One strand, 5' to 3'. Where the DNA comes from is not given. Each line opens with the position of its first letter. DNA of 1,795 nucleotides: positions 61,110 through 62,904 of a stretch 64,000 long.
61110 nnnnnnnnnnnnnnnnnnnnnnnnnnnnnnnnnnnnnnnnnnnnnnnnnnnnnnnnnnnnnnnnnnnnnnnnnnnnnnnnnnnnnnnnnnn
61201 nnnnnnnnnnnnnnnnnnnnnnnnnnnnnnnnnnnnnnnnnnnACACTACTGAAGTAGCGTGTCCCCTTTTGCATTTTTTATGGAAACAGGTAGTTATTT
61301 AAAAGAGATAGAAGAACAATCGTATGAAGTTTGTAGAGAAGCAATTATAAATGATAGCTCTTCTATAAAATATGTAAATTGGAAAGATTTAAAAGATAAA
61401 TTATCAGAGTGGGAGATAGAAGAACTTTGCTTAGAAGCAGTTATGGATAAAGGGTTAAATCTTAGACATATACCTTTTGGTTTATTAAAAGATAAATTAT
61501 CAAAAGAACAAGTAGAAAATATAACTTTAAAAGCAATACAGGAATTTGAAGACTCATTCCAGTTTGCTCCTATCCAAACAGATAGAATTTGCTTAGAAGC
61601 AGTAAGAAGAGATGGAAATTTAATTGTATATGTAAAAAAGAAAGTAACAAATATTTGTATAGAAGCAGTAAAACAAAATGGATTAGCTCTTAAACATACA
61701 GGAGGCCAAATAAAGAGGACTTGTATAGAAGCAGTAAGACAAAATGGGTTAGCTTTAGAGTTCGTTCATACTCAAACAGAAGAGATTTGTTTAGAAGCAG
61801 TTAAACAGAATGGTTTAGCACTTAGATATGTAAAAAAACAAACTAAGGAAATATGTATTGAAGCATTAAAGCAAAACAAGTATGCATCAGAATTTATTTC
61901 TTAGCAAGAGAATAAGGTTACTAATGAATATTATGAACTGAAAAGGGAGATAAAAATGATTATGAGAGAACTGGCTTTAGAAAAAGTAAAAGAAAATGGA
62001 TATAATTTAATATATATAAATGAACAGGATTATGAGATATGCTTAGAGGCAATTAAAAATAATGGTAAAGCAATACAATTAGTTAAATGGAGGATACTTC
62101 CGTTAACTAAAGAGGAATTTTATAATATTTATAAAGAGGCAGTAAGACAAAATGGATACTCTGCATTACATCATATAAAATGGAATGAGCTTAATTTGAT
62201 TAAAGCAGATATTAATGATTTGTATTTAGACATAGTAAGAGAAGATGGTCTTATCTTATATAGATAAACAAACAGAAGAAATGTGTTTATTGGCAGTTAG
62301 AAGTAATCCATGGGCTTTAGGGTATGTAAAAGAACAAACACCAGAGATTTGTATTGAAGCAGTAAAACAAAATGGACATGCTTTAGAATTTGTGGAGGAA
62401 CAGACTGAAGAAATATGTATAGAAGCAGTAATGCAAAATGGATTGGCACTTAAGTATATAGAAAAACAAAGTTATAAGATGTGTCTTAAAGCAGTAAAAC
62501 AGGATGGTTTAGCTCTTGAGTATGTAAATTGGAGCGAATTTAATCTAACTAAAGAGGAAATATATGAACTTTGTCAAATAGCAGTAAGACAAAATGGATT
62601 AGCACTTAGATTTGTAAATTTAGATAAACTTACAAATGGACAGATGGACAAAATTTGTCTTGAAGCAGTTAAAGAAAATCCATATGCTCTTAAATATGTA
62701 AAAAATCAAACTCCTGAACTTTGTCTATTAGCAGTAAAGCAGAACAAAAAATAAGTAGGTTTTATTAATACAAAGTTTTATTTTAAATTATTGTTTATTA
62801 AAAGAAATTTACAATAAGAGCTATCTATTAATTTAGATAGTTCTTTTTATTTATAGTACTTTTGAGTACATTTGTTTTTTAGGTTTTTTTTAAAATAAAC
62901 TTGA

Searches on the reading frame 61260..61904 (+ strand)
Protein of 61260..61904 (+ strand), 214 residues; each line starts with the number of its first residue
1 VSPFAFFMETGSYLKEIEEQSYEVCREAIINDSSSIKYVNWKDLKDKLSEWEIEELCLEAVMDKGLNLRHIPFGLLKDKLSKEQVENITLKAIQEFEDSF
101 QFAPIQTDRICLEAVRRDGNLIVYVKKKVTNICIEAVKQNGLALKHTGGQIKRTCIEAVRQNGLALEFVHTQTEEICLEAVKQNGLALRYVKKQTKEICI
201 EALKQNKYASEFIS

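Call 6: search_protein_families(library=pfam, proteins=[window:61260-61904:+], max_evalue=0.01)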
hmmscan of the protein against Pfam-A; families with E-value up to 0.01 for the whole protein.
window:61260-61904:+ (214 aa): 2 families
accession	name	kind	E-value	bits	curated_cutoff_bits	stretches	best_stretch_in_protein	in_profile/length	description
PF13475.11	DUF4116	-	1.1e-36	124.5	24.9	6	174-214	2-45/49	Domain of unknown function (DUF4116)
PF11250.13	FAF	-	0.0093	16.5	25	0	108-141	14-48/54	Fantastic Four meristem regulator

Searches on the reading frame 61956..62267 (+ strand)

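Call 6: search_protein_families(library=pfam, proteins=[window:61956-62267:+], max_evalue=0.01)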
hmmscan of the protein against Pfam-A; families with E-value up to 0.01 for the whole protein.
window:61956-62267:+ (103 aa): 1 family
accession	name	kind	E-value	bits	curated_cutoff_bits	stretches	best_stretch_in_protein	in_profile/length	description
PF13475.11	DUF4116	-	1.9e-12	47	24.9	1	4-43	2-44/49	Domain of unknown function (DUF4116)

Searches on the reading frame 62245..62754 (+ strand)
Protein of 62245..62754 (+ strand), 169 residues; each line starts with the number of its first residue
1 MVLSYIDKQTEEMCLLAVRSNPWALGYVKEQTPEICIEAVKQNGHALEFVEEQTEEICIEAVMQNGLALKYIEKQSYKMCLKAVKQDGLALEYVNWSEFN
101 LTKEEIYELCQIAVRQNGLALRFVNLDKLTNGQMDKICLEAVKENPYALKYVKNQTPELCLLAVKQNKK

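Call 6: search_protein_families(library=pfam, proteins=[window:62245-62754:+], max_evalue=0.01)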
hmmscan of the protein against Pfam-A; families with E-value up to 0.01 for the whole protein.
window:62245-62754:+ (169 aa): 2 families
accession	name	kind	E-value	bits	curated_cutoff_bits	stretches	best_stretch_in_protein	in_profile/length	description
PF13475.11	DUF4116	-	1.6e-41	140.1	24.9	5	34-74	3-46/49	Domain of unknown function (DUF4116)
PF06684.16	AA_synth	-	0.00017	21.5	27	0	126-157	15-46/175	Amino acid synthesis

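Call 62: search_protein_families(library=phrogs, proteins=[window:62245-62754:+], max_evalue=0.01)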
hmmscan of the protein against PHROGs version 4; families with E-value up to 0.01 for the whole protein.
window:62245-62754:+ (169 aa): 6 families
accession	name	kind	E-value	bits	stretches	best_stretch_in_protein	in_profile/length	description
phrog_5925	-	unknown function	3.2e-22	80.1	2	3-124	56-170/228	-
phrog_17056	-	unknown function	5.5e-22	79.7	2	49-167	289-393/420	-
phrog_25923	-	unknown function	1.4e-08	35.4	1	37-167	202-326/366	-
phrog_31839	-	unknown function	1.1e-07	32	1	8-94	259-354/421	-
phrog_35305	-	unknown function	3.7e-06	27.8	0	2-43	94-135/195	-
phrog_22840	-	unknown function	1.9e-05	25.6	0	78-95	23-40/60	-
